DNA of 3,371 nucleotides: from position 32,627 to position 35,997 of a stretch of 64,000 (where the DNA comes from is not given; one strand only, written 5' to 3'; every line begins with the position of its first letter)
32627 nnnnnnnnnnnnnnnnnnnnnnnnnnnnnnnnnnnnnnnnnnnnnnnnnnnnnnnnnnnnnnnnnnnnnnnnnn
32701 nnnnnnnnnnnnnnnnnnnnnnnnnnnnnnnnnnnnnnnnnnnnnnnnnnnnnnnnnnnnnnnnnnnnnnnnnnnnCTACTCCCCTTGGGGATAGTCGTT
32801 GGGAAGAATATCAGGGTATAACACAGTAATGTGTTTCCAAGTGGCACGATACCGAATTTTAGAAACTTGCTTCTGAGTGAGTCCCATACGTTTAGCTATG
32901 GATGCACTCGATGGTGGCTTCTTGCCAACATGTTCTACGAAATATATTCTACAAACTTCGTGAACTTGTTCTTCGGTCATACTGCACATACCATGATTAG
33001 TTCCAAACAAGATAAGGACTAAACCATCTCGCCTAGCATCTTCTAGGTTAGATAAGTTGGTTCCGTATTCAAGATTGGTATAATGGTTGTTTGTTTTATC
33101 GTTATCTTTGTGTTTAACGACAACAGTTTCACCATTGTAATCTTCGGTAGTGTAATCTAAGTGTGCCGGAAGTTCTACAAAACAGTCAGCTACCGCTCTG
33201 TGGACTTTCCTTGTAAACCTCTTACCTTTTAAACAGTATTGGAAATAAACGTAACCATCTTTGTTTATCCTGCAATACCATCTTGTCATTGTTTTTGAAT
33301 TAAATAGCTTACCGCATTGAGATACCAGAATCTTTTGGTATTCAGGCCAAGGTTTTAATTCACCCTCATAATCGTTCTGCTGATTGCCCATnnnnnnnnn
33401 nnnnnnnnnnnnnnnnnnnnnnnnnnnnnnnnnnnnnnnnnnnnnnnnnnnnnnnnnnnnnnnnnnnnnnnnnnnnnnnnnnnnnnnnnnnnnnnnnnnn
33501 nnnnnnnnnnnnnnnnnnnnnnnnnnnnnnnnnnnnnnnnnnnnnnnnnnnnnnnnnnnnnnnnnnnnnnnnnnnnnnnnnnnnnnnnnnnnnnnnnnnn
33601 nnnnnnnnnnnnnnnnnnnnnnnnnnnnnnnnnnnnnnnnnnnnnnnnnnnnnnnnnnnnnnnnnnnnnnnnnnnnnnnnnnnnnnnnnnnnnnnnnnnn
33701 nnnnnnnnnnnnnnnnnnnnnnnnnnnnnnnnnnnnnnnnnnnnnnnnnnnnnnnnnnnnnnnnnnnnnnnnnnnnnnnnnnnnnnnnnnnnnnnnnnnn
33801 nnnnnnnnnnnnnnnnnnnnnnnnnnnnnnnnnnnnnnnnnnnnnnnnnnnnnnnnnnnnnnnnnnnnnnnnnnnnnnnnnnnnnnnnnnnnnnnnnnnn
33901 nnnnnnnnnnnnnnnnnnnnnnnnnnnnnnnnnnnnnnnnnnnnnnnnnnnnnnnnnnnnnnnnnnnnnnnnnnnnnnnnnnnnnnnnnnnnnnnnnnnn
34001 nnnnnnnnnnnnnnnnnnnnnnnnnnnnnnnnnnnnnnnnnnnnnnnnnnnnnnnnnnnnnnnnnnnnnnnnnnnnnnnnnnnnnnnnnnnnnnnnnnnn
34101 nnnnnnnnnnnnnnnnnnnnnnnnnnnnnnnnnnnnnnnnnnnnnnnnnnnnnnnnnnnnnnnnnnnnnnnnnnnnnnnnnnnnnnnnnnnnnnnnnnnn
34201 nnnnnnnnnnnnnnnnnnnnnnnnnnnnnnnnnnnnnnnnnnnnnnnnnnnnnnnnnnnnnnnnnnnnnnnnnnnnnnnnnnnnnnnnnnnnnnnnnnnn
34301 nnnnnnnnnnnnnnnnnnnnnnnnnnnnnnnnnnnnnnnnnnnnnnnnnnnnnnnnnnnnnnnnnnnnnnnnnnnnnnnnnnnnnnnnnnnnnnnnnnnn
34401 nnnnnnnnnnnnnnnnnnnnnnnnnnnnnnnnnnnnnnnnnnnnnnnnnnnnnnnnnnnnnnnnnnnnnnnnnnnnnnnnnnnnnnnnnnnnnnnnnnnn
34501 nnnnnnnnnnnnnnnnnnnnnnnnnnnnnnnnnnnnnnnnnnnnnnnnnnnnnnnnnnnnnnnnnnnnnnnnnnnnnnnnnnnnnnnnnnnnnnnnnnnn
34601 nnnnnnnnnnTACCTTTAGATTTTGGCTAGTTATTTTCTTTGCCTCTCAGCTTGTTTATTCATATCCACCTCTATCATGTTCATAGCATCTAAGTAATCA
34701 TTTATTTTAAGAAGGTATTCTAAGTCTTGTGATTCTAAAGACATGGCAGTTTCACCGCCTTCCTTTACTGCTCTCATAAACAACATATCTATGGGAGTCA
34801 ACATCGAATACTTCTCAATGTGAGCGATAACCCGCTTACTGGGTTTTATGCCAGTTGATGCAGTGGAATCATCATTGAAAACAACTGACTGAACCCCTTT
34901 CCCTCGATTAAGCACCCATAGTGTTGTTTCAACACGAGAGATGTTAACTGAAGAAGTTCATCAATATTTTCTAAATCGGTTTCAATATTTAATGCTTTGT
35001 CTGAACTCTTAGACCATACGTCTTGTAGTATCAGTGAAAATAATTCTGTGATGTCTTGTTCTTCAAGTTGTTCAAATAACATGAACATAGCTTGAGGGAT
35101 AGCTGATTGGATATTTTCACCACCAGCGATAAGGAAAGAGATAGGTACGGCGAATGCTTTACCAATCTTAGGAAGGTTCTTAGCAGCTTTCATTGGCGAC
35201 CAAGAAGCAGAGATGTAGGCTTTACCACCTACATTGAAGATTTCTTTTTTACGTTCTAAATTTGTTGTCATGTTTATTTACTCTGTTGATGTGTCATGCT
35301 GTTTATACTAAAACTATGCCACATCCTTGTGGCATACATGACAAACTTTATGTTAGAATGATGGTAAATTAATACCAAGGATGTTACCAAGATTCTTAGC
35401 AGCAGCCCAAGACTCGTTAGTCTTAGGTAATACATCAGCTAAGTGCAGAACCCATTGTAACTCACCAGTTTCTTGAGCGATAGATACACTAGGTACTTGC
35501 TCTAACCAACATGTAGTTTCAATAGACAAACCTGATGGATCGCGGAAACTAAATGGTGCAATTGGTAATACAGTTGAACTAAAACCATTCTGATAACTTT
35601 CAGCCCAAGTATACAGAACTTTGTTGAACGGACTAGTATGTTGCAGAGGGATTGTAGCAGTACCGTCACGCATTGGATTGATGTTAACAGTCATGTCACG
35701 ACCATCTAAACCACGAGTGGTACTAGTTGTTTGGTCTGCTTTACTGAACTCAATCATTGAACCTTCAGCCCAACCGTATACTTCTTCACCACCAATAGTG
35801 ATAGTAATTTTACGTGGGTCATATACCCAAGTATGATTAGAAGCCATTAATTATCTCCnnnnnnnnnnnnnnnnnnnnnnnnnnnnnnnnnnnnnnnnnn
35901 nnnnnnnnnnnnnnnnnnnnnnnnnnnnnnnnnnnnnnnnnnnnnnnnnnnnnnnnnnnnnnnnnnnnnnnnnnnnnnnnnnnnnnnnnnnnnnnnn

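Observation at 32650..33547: Tape-measure gene interrupted by a group I intron that carries an HNH homing endonuclease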

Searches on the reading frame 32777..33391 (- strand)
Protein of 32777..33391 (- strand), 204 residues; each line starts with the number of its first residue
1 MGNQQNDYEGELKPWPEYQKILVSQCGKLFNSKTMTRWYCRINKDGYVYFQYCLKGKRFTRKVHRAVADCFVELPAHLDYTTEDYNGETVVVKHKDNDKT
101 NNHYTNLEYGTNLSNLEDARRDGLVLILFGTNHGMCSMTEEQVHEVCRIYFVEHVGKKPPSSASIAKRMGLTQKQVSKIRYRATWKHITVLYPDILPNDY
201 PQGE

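Call 6: search_protein_families(library=pfam, proteins=[window:32777-33391:-], max_evalue=0.1)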
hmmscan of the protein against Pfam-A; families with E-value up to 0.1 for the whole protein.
window:32777-33391:- (204 aa): 3 families
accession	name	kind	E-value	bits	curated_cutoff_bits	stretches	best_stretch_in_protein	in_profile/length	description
PF13392.12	HNH_3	-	1e-05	25.5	24.8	1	88-115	17-44/46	HNH endonuclease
PF04539.22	Sigma70_r3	-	0.013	16.1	25.3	0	157-182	18-43/78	Sigma-70 region 3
PF16509.11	KORA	-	0.021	15.4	26.7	1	142-193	18-64/84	TrfB plasmid transcriptional repressor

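Call 43: search_solved_structures(query=window:32777-33391:-, max_evalue=1, show_alignments=2)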
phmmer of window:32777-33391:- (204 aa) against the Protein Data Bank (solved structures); distinct sequences matched with E-value up to 1: 1.
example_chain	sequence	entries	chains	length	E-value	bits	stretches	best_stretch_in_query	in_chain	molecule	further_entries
1u3e_M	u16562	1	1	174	4.9e-06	29.7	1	22-179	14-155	HNH homing endonuclease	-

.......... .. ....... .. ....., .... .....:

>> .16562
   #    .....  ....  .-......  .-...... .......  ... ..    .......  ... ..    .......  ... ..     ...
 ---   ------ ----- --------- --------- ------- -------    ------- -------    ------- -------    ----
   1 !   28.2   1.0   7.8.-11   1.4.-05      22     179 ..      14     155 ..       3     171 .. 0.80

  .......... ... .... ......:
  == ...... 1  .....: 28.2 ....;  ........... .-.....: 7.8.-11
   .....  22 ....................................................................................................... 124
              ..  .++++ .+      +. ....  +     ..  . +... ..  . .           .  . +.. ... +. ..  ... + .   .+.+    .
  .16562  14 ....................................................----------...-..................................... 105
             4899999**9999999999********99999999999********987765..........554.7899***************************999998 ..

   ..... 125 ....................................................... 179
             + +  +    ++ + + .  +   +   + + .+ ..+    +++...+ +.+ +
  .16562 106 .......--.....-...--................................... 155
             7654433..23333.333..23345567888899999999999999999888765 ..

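Call 44: search_protein_families(library=phrogs, proteins=[window:32777-33391:-], max_evalue=0.001)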
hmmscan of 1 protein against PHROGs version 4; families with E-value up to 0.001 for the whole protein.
window:32777-33391:- (204 aa): 5 families
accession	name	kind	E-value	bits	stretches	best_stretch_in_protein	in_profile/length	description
phrog_59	-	DNA, RNA and nucleotide metabolism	9.4e-32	111.9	1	6-190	134-277/423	HNH endonuclease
phrog_959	-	DNA, RNA and nucleotide metabolism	8.7e-16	58.9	1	10-123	6-110/138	HNH endonuclease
phrog_17657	-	DNA, RNA and nucleotide metabolism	1.4e-09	39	1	19-109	77-164/168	HNH endonuclease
phrog_1492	-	DNA, RNA and nucleotide metabolism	2.9e-08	34.3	1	43-123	94-163/414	HNH endonuclease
phrog_37683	-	unknown function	9.1e-06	26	1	22-188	122-271/279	-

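Call 45: search_dna_similar(query=window:32777-33391:-, collection=phages, mode=protein, max_rows=15, max_evalue=0.001)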
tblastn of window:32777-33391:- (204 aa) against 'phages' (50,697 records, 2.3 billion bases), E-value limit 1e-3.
Records with a match: 790; places in all: 868; records where one place covers at least 80% of the query: 307.
Best place of each record, by identity: <60% 790.
By first word of the organism name: Vibrio 121; Bacillus 103; Salmonella 99; Escherichia 91; Enterococcus 59; Staphylococcus 48; Pseudomonas 32; Klebsiella 27; Lactococcus 20; Lactobacillus 18; and 41 more.
By host as written in the record: - 144; Escherichia coli 32; Vibrio cholerae 20; Salmonella enterica subsp. enterica serovar Enteritidis PT1 19; Enterococcus faecalis 15; Bacillus cereus 10; Vibrio breoganii 10; Lactobacillus plantarum 9; and 250 more.
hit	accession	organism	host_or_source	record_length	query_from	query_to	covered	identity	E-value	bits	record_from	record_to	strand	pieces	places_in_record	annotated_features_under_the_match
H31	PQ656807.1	Pseudomonas phage vB_Ps_ZCPS13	Pseudomonas aeruginosa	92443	1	204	100%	38.0%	2e-27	114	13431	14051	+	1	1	HNH endonuclease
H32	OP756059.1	Pseudomonas phage PseuPha1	Pseudomonas aeruginosa PAO1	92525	1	204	100%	37.5%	1e-27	114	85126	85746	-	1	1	HNH endonuclease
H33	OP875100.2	Pseudomonas phage SPA01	Pseudomonas aeruginosa PAO1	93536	1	204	100%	37.5%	1e-27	114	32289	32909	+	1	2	hypothetical protein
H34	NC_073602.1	Pseudomonas phage SPA01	Pseudomonas aeruginosa PAO1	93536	1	204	100%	37.5%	1e-27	114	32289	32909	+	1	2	hypothetical protein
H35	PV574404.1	Pseudomonas phage SW_PA2862_7_24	Pseudomonas aeruginosa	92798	46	204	78%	39.2%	7e-21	95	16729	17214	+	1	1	HNH endonuclease | hypothetical protein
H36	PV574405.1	Pseudomonas phage SW_PA2862_14_24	Pseudomonas aeruginosa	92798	46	204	78%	39.2%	7e-21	95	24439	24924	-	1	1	HNH endonuclease | hypothetical protein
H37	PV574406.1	Pseudomonas phage SW_PA2862_11_24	Pseudomonas aeruginosa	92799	46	204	78%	39.2%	7e-21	95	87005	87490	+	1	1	HNH endonuclease | hypothetical protein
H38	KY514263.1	Pectobacterium phage vB_PatM_CB7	Pectobacterium atrosepticum DSM 30186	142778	2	204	100%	30.3%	2e-10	65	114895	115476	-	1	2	HNH endonuclease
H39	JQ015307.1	Pectobacterium phage phiTE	Pectobacterium atrosepticum SCRI1043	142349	2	204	100%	30.3%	2e-10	65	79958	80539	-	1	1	HNH endonuclease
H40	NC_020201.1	Pectobacterium phage phiTE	Pectobacterium atrosepticum SCRI1043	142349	2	204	100%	30.3%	2e-10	65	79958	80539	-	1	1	HNH endonuclease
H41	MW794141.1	Vibrio phage ICP1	rice water stool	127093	12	188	87%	34.3%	4e-21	96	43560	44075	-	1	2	hypothetical protein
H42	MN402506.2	Vibrio phage VMJ710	Vibrio cholerae O1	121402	6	192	92%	30.5%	2e-7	56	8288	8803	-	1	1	HNH homing endonuclease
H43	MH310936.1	Vibrio phage ICP1_2012_A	stool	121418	6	192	92%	30.5%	2e-7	56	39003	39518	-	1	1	HNH homing endonuclease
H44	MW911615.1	Vibrio phage ICP1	Vibrio cholerae O1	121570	6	192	92%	30.5%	2e-7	56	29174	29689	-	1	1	record has no annotation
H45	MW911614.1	Vibrio phage ICP1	Vibrio cholerae O1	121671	6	192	92%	30.5%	2e-7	56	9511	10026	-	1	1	record has no annotation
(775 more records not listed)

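Call 46: get_annotated_region(hit=H33, flank=2500)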
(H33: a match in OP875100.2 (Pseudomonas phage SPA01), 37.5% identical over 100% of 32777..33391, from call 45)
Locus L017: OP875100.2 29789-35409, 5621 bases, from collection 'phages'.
description: Pseudomonas phage SPA01, complete genome.
organism: Pseudomonas phage SPA01 (NCBI taxid 3003719)
taxonomy: Viruses; Duplodnaviria; Heunggongvirae; Uroviricota; Caudoviricetes; Pakpunavirus
host: Pseudomonas aeruginosa PAO1; source: -; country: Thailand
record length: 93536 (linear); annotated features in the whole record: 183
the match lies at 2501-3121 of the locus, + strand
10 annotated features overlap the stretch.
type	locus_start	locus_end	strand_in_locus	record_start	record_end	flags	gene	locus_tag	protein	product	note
CDS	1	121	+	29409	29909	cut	-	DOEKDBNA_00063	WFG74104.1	hypothetical protein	-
CDS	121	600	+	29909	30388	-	-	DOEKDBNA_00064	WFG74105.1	hypothetical protein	-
CDS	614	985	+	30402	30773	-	-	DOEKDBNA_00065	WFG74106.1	hypothetical protein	-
CDS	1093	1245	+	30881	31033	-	-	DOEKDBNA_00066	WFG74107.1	hypothetical protein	-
CDS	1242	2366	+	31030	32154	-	-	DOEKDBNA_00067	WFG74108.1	hypothetical protein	-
CDS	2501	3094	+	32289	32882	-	-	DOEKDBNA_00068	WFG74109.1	hypothetical protein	-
CDS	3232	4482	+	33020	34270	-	-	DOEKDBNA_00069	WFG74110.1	hypothetical protein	-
CDS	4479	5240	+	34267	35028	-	-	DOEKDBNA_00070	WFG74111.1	hypothetical protein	-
CDS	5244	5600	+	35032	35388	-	-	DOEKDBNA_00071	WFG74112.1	hypothetical protein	-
CDS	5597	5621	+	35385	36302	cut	-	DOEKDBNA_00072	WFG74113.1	hypothetical protein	-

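Call 63: get_annotated_region(hit=H41, flank=3000)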
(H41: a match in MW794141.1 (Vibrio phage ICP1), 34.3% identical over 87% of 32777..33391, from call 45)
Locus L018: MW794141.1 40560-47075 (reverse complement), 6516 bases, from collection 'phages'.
description: Vibrio phage ICP1 isolate 1992_Ind_M4, complete genome.
organism: Vibrio phage ICP1 (NCBI taxid 979525)
taxonomy: Viruses; Duplodnaviria; Heunggongvirae; Uroviricota; Caudoviricetes; Mohonavirus; Mohonavirus ICP1
host: -; source: rice water stool; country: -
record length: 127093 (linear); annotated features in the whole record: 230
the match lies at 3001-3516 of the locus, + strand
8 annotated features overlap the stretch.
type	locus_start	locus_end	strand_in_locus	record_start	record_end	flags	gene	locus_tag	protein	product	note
CDS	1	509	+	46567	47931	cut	-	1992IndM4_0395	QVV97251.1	putative tail sheath protein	Previously called: GP84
CDS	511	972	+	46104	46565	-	-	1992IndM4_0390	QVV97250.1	hypothetical protein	Previously called: GP83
CDS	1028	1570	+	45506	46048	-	-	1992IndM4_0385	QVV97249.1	hypothetical protein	Previously called: GP82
CDS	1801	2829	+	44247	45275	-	-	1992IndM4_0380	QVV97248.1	tape measure protein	Previously called: GP81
CDS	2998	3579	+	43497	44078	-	-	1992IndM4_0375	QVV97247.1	hypothetical protein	Annotated with Prodigal v2.6.3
CDS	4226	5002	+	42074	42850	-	-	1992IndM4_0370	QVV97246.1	hypothetical protein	Annotated with Prodigal v2.6.3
CDS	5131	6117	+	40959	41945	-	-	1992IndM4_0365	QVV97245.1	hypothetical protein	Annotated with Prodigal v2.6.3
CDS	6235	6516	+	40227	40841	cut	-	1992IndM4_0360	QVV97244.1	hypothetical protein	Previously called: GP78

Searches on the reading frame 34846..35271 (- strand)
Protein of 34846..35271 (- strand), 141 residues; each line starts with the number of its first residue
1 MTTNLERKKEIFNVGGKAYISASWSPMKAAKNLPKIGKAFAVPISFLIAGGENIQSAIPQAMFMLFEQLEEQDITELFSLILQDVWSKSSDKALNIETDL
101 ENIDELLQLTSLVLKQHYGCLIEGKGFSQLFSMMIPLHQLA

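Call 80: search_protein_families(library=pfam, proteins=[window:34846-35271:-], max_evalue=0.01)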
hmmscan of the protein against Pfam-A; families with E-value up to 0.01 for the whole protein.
window:34846-35271:- (141 aa): 1 family
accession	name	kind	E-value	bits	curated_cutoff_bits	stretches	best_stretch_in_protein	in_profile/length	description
PF21822.3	Phage_TAC_15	-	1.7e-13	51.6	22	1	15-122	1-120/127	Phage tail assembly chaperone protein, TAC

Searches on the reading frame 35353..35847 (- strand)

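Call 80: search_protein_families(library=pfam, proteins=[window:35353-35847:-], max_evalue=0.01)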
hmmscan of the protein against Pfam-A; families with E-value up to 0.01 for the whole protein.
window:35353-35847:- (164 aa): 1 family
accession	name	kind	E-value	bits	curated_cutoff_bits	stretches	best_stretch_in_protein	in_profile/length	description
PF11681.13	KPP10_Orf10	-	1.5e-07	31.8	25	1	23-139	23-139/144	Bacteriophage KPP10, Structural protein ORF10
